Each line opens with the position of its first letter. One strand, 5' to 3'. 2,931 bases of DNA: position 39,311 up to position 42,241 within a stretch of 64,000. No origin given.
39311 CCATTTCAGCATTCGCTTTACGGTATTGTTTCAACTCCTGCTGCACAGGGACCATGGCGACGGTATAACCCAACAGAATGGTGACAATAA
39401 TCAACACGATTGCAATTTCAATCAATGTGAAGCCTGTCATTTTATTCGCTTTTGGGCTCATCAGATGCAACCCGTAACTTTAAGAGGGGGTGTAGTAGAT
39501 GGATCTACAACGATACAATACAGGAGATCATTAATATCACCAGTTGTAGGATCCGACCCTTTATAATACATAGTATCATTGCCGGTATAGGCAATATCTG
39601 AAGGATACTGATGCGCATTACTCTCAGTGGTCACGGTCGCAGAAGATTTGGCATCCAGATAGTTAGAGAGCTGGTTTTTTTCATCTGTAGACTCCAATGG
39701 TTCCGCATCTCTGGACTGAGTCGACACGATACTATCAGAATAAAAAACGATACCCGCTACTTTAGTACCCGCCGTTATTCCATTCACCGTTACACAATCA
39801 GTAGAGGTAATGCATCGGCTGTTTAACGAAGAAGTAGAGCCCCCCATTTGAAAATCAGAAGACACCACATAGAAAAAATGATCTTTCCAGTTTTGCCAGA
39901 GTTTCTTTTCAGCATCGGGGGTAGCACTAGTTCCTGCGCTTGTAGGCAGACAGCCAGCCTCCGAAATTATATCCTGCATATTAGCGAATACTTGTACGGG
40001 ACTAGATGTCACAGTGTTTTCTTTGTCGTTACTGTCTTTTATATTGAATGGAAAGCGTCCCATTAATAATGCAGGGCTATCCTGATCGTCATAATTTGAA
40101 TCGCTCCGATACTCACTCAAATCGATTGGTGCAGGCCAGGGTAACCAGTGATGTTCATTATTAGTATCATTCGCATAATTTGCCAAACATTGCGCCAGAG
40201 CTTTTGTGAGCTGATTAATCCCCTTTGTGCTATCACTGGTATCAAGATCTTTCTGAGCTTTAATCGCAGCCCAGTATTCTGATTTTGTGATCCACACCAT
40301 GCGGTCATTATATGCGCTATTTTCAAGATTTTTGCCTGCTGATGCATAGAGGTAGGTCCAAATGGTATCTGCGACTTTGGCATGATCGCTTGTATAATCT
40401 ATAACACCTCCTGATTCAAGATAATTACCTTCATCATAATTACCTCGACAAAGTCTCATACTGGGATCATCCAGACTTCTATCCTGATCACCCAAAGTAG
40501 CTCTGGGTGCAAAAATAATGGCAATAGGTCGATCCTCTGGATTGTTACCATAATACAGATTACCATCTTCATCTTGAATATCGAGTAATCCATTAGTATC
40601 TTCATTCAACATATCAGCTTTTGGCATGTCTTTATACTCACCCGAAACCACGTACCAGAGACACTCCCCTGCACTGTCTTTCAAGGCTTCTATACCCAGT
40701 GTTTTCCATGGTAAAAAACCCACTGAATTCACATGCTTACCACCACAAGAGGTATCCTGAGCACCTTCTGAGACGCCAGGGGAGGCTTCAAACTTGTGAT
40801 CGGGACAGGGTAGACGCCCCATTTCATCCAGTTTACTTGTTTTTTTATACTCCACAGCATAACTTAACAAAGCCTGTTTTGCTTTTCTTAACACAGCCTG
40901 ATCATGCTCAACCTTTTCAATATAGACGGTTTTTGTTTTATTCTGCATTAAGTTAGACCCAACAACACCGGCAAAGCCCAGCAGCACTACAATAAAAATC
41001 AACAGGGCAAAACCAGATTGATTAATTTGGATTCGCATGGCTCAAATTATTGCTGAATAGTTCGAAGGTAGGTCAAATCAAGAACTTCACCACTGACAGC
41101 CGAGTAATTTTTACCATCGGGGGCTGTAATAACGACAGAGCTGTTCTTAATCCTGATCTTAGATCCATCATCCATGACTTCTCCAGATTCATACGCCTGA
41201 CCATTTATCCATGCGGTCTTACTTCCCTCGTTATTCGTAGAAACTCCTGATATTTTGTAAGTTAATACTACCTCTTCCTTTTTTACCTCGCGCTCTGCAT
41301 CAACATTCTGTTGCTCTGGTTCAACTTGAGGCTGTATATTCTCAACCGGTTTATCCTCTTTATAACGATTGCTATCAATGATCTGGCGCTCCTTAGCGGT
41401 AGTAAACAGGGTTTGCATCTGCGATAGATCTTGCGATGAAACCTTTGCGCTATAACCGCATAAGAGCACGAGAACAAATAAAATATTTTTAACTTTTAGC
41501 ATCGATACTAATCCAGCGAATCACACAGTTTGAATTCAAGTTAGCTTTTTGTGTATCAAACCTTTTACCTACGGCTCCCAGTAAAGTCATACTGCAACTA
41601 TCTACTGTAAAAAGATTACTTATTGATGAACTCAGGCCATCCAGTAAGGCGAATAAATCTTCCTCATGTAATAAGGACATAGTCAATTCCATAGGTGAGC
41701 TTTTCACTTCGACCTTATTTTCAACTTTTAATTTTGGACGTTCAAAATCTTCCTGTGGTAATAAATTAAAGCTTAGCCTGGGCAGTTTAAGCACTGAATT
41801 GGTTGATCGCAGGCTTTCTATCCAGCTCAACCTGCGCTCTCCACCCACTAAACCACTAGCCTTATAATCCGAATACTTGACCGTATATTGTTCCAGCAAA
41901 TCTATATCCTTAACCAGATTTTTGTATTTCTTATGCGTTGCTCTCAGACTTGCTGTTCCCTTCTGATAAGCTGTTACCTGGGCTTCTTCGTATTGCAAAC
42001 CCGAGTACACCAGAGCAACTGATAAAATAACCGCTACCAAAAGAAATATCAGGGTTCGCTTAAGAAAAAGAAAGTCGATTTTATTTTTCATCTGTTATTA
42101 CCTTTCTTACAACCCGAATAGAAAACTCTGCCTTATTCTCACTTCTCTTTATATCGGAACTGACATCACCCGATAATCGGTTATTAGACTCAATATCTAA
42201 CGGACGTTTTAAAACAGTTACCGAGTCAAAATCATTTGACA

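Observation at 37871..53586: Second, rearranged MSHA-class type IV filament locus directly abutting the canonical msh cluster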

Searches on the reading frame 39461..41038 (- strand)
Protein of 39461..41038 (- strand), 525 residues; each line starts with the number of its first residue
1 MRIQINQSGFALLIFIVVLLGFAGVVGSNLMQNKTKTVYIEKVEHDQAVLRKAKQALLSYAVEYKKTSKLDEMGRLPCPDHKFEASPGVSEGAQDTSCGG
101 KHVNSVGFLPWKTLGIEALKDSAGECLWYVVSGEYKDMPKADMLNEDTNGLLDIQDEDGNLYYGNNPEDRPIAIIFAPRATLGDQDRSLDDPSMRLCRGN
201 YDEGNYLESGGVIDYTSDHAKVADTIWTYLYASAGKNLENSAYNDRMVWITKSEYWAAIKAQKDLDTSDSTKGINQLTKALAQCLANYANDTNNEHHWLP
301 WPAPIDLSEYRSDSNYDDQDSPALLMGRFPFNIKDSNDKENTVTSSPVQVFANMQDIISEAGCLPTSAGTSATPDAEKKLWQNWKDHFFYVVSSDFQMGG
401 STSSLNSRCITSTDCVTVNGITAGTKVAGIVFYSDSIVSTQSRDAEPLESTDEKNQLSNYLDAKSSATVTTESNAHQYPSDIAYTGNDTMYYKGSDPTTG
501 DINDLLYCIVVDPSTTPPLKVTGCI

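Call 4: search_protein_families(library=pfam, proteins=[window:39461-41038:-], max_evalue=0.01)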
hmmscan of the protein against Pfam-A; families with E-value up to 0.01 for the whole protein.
window:39461-41038:- (525 aa): 0 families

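Call 5: search_protein_families(library=ncbifam, proteins=[window:39461-41038:-], max_evalue=0.01)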
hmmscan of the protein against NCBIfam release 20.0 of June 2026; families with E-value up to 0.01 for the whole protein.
window:39461-41038:- (525 aa): 0 families

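Call 80: find_homologous_proteins(query=window:39461-41038:-, max_evalue=0.001)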
Query window:39461-41038:- (525 aa): 538 proteins with E <= 0.001 among 8000 candidates; the best 120 are listed.
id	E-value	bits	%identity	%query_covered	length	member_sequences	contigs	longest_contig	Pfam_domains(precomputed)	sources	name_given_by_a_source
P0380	0.0e+0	1212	100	100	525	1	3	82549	-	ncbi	-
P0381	8.5e-245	831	71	100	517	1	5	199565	-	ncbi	-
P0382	1.6e-201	689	61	100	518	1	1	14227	-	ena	-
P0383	1.9e-197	675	59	100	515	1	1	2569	-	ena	-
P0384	1.8e-168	580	54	100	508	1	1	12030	-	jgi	jgi:hypothetical protein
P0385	9.2e-168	577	55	98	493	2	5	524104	-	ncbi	-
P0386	2.5e-166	573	56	97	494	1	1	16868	-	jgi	jgi:hypothetical protein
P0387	7.2e-164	564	52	100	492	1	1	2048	-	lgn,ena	-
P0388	1.1e-159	551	52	99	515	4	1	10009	-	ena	-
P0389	1.9e-159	550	54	100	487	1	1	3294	-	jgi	jgi:hypothetical protein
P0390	4.2e-157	542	51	97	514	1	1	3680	-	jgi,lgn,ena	-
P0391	9.8e-151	521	51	98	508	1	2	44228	-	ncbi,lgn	-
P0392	1.4e-147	511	50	99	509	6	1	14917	-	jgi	jgi:hypothetical protein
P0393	9.2e-146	505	49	99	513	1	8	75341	-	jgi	jgi:hypothetical protein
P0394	9.5e-146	505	49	99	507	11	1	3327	-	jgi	jgi:hypothetical protein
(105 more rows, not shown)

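Call 81: find_encoding_contigs(protein=P0380, flank=1000, max_places=3)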
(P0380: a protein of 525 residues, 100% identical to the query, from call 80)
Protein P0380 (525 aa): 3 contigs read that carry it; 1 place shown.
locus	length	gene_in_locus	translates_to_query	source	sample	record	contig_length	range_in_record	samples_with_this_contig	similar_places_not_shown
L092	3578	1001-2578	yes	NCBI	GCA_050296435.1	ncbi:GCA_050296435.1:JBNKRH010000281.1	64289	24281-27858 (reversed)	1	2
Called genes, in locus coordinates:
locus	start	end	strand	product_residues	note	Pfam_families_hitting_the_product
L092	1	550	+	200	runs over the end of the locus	-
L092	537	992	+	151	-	-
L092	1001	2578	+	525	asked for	-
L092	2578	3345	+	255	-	-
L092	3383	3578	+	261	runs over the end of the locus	-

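Call 86: predict_structure(alignment_id=A6)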
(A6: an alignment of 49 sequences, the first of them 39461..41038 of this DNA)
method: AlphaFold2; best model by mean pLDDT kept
length: 525 residues; sequences in the alignment: 49
mean_pLDDT: 87.7   pTM: 0.86
mean pLDDT of the five models: 87.7, 86.7, 86.5, 84.5, 82.6
residues with pLDDT >= 90: 305; 70-90: 168; 50-70: 41; < 50: 11
segments of 3 or more residues with pLDDT < 50: 1-4, 237-240
pLDDT, mean of each block of 10 residues (from residue 1): 52 80 74 82 94 97 85 93 75 89 95 96 95 94 92 90 88 94 85 85 85 84 93 57 79 94 89 92 97 96 92 94 97 96 90 92 67 77 96 97 95 92 93 90 78 90 77 93 93 70 92 96 89
secondary structure, 60 per line:
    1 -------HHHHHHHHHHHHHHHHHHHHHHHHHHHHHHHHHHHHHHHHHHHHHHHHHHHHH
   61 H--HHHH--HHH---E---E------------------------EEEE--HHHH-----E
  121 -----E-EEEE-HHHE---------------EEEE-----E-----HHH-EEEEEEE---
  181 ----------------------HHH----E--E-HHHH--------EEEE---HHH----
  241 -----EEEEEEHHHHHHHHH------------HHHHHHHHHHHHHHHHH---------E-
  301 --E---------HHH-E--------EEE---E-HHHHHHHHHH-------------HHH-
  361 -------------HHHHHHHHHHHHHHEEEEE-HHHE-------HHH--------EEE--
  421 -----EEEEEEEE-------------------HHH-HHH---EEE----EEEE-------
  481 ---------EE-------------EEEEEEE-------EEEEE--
elements in order: H8-61 H64-67 E105-108 H111-114 E128-131 E152-155 E171-177 H215-218 E227-230 E246-251 H252-260 H273-289 E326-328 H334-343 H374-387 E388-392 E416-418 E426-433 E463-465 E470-473 E505-511 E519-523
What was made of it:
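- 39461..41038 (-): 525-aa prepilin-like protein without Glu5, disulfide-rich, presumed tip or initiator subunit. AF2 model pLDDT 87.7, pTM 0.86 (call 86).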

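Call 89: fold_search(model_id=the predicted structure, library=pdb)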
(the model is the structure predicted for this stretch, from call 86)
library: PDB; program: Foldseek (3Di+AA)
matches with E <= 10: 15; with E <= 0.001: 0
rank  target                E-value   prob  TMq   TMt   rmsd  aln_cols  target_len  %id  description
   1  2q06_B                2.5e+00  0.02  0.05  0.06  12.6        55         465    5  Crystal structure of Influenza A Virus H5N1 Nucleoprotein (released 2008-05-27)
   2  6i54_A                3.8e+00  0.02  0.06  0.07  12.3        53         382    8  Influenza A nucleoprotein docked into 3D helical structure of the wild type ribonucleoprotein complex obtained using c (released 2019-11-13)
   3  2ymn_A                3.8e+00  0.02  0.06  0.07  12.3        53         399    8  Organization of the Influenza Virus Replication Machinery (released 2012-12-05)
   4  4bbl_A                3.8e+00  0.02  0.06  0.07  12.3        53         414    8  Cryo-electron microscopy reconstruction of the helical part of influenza A virus ribonucleoprotein isolated from virio (released 2012-12-05)
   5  2iqh_A                3.8e+00  0.02  0.06  0.06  12.3        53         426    8  Influenza A virus nucleoprotein NP at 3.2A resolution (released 2006-12-26)
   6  9m76_K                3.8e+00  0.00  0.06  0.05  17.2       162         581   11  UHRF1 bound to a mononucleosome in its pre-active state, with the RING domain bound to the SRA domain. (released 2026-03-11)
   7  8ond_A                4.3e+00  0.01  0.05  0.07   8.0        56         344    9  Structure of the C-terminal domains of the Bdellovibrio bacteriovorus Bd2133 fibre (released 2023-10-25)
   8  9e8l_c                4.3e+00  0.01  0.05  0.08  16.5       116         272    9  Nub1/Fat10-processing human 26S proteasome bound to Txnl1 with Rpt4 at top of spiral staircase (released 2024-12-04)
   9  9m77_K                5.6e+00  0.00  0.05  0.05  17.1       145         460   12  The activated state of human UHRF1 bound to a mononucleosome, with the finger loop ordered and linker 4 disordered. (released 2026-03-11)
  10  4dyt_A                6.3e+00  0.02  0.06  0.07  12.2        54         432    7  Crystal Structure of WSN/A Influenza Nucleoprotein with Three Mutations (E53D, Y289H, Y313V) (released 2013-03-06)
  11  7yf0_D                7.6e+00  0.01  0.05  0.03  18.6        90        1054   12  In situ structure of polymerase complex of mammalian reovirus in the core (released 2023-03-29)
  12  4u8u_O                8.1e+00  0.01  0.09  0.18  14.3       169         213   12  The Crystallographic structure of the giant hemoglobin from Glossoscolex paulistus at 3.2 A resolution. (released 2015-06-10)
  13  7qxw_c                8.1e+00  0.00  0.06  0.08  17.9       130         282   10  Proteasome-ZFAND5 Complex Z+D state (released 2023-02-08)
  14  8igz_A                9.1e+00  0.00  0.07  0.07  10.6        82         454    8  Xcc NAMPT Quadruple mutant (released 2024-02-28)
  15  2cj9_B                9.7e+00  0.01  0.08  0.08  13.9       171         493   12  Crystal structure of Methanosarcina barkeri seryl-tRNA synthetase complexed with an analog of seryladenylate (released 2006-06-26)
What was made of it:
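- Closest known: Large Glu5-less or initiator minor pilins. Different: The confident AF2 model (pLDDT 87.7) has no Foldseek match to GspK, to any pilin, or to any PDB entry (call 89).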

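Call 98: fold_search(model_id=the predicted structure, library=viral)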
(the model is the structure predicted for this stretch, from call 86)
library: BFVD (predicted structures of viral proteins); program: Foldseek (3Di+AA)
matches with E <= 10: 25; with E <= 0.001: 0
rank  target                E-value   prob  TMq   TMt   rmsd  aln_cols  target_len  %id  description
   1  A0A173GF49            9.1e-01  0.35  0.10  0.27   9.1        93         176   20  Uncharacterized protein [Erwinia phage vB_EamM_Deimos-Minion]
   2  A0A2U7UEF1            1.6e+00  0.01  0.06  0.05  14.0        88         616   10  Uncharacterized protein [Pandoravirus macleodensis]
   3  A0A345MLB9            2.5e+00  0.03  0.05  0.12   8.4        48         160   23  (no name in the UniProt tables at hand)
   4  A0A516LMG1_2          3.6e+00  0.00  0.06  0.05  18.9       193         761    8  (no name in the UniProt tables at hand)
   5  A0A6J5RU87            4.0e+00  0.12  0.11  0.14  17.6       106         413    8  Uncharacterized protein [uncultured Caudovirales phage]
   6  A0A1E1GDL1            4.3e+00  0.03  0.04  0.14   5.6        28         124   21  (no name in the UniProt tables at hand)
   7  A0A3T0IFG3            4.9e+00  0.00  0.05  0.10  17.7       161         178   14  (no name in the UniProt tables at hand)
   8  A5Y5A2                5.9e+00  0.01  0.05  0.10  11.8        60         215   20  Coat protein (Fragment) [Fusarium oxysporum chrysovirus 1]
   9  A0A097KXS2            6.3e+00  0.02  0.04  0.06   6.0        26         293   12  Spike protein (Fragment) [Porcine epidemic diarrhea virus]
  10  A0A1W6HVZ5            6.3e+00  0.01  0.04  0.03  13.5        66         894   17  Putative capsid protein [Bipolaris maydis chrysovirus 1]
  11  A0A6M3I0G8            6.7e+00  0.00  0.04  0.06  17.7       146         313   11  (no name in the UniProt tables at hand)
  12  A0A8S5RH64            7.5e+00  0.01  0.03  0.22   4.7        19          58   26  Uncharacterized protein [virus sp. ctiha2]
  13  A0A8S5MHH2            7.5e+00  0.01  0.05  0.08  13.1        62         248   21  Replisome organizer [Siphoviridae sp. ctvyM23]
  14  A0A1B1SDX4            7.5e+00  0.01  0.06  0.11  13.3       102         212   12  (no name in the UniProt tables at hand)
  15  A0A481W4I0            8.0e+00  0.02  0.10  0.27  10.2       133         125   10  Uncharacterized protein [Pseudomonas phage Psa21]
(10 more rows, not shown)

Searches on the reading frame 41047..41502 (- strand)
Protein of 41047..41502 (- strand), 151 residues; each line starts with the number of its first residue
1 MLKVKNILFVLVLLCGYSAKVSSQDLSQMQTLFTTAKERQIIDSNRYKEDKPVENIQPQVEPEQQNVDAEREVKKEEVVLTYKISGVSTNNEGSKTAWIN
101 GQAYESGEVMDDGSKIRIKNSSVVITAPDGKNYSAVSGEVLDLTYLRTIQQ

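Call 4: search_protein_families(library=pfam, proteins=[window:41047-41502:-], max_evalue=0.01)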
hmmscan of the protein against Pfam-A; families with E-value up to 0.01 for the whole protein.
window:41047-41502:- (151 aa): 0 families

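Call 5: search_protein_families(library=ncbifam, proteins=[window:41047-41502:-], max_evalue=0.01)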
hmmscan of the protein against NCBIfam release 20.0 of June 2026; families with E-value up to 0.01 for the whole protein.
window:41047-41502:- (151 aa): 1 family
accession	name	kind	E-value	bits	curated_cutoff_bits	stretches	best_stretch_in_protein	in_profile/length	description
NF047656.1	ColgnaseColALepto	equivalog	0.0053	14.9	1550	1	2-91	2-94/880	collagenase ColA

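Call 44: search_solved_structures(query=A4, max_evalue=10)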
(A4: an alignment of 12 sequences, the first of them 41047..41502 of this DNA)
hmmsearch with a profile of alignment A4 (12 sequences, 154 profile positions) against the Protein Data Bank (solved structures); distinct sequences matched with E-value up to 10: 6.
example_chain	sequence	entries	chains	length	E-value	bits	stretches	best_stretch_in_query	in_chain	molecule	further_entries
6fpt_A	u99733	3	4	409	0.044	16.5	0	107-134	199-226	E3 ubiquitin-protein ligase TRIM71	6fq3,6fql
8pkq_A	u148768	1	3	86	1.2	11.9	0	100-135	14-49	non-specific serine/threonine protein kinase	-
6d69_A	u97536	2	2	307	1.6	11.4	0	111-142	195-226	NHL Repeat Region of D. melanogaster Thin | Thin, isoform D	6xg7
7qrx_A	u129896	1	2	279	1.8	11.2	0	107-134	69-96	E3 ubiquitin-protein ligase TRIM71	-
9jur_A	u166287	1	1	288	2.1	11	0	107-134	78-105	E3 ubiquitin-protein ligase TRIM71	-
8j72_A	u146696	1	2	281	2.2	10.9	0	107-134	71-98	E3 ubiquitin-protein ligase TRIM71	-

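Call 73: search_protein_families(library=pfam, alignment_id=A4, max_evalue=5)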
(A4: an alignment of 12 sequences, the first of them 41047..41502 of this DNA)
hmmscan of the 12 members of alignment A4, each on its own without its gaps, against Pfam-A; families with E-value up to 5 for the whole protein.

A. member 1, window:41047-41502:- (151 aa): 1 family
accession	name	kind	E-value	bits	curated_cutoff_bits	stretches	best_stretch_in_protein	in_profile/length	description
PF23862.1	CdsD_C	-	0.011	16.2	27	1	82-133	3-53/56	CdsD C-terminal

B. families by the number of members that match (of 12 scanned): 14 families
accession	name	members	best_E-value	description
PF23862.1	CdsD_C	3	0.011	CdsD C-terminal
PF14054.11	DUF4249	2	0.021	Domain of unknown function (DUF4249)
PF04389.22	Peptidase_M28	1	0.0092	Peptidase family M28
PF18612.7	Bac_A_amyl_C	1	0.019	Bacterial Alpha amylase C-terminal domain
PF16537.11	T2SSB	1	0.023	Type II secretion system protein B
PF17456.7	TcpS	1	0.069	Toxin-coregulated pilus protein S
PF17427.7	Phi29_Phage_SSB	1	0.074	Phage Single-stranded DNA-binding protein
PF11290.13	DUF3090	1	0.076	Protein of unknown function (DUF3090)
PF18141.7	UPF1_1B_dom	1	0.08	RNA helicase UPF1, 1B domain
PF06905.18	FAIM1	1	0.085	Fas apoptotic inhibitory molecule (FAIM1)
PF16740.10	SKA2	1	0.1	Spindle and kinetochore-associated protein 2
PF23893.1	Y4YQ_C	1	0.16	Uncharacterised protein Y4YQ C-terminal domain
PF14347.11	DUF4399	1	0.2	Domain of unknown function (DUF4399)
PF23309.1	DUF7083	1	0.22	Domain of unknown function (DUF7083)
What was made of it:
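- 41047..41502 (-): Exported 151-aa protein, presumed PilP/MshK-like. T2SSB hits 1 of 12 members (call 73).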

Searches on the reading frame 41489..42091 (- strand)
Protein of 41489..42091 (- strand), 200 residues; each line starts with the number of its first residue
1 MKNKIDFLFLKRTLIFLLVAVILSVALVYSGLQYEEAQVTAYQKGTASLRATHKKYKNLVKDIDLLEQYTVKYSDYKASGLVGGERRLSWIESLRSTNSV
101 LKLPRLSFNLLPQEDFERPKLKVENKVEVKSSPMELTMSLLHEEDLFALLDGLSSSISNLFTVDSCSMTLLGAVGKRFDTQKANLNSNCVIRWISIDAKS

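Call 4: search_protein_families(library=pfam, proteins=[window:41489-42091:-], max_evalue=0.01)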
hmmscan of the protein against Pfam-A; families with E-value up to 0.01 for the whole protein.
window:41489-42091:- (200 aa): 0 families

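Call 5: search_protein_families(library=ncbifam, proteins=[window:41489-42091:-], max_evalue=0.01)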
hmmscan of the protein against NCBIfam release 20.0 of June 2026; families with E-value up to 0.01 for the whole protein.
window:41489-42091:- (200 aa): 1 family
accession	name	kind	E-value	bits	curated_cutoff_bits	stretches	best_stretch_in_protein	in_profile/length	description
NF008096.1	PRK10838.1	equivalog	0.0043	16.8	186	1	8-80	9-82/189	bifunctional murein DD-endopeptidase/murein LD-carboxypeptidase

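Call 43: search_solved_structures(query=A3, max_evalue=10)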
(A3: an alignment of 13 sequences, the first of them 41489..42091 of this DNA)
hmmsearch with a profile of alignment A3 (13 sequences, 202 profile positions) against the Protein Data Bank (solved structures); distinct sequences matched with E-value up to 10: 1.
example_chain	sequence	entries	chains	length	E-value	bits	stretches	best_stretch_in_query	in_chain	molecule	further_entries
7sbc_A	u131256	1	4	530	2.3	10.9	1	73-102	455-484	GMP synthase [glutamine-hydrolyzing]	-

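Call 74: search_protein_families(library=pfam, alignment_id=A3, max_evalue=5)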
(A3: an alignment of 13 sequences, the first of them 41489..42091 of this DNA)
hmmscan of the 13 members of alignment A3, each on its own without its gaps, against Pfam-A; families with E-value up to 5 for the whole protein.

A. member 1, window:41489-42091:- (200 aa): 1 family
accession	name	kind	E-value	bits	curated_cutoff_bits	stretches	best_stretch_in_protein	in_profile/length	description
PF08695.16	Coa1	-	0.15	12.3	22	1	16-70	3-57/117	Cytochrome oxidase complex assembly protein 1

B. families by the number of members that match (of 13 scanned): 9 families
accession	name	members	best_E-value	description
PF08695.16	Coa1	3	0.0033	Cytochrome oxidase complex assembly protein 1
PF08391.16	Ly49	2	0.05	Ly49-like protein, N-terminal region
PF09045.15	L27_2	1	0.0057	L27_2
PF17802.7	SpaA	1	0.007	Prealbumin-like fold domain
PF21574.2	Cas9_PI_C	1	0.028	CRISPR-associated endonuclease Cas9, C-terminal domain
PF20178.3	ToxA_N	1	0.066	Dermonecrotic toxin, N-terminal domain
PF10031.14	DUF2273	1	0.083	Small integral membrane protein (DUF2273)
PF18863.6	AbiJ_NTD4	1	0.17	AbiJ N-terminal domain 4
PF25059.1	FN3_DSCAM-DSCAML_C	1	0.18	DSCAM/DSCAML C-terminal Fn3-like domain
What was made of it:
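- On Type II secretion system: The 151-aa and 200-aa proteins have no convincing Pfam hit (calls 73, 74).
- Tried and rejected: Relaxed Pfam scans of the J and K families: nothing consistent (calls 73, 74).
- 41489..42091 (-): Bitopic 200-aa protein, presumed PilO/MshJ/GspM-like alignment component. No Pfam or PDB hit (calls 43, 74).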
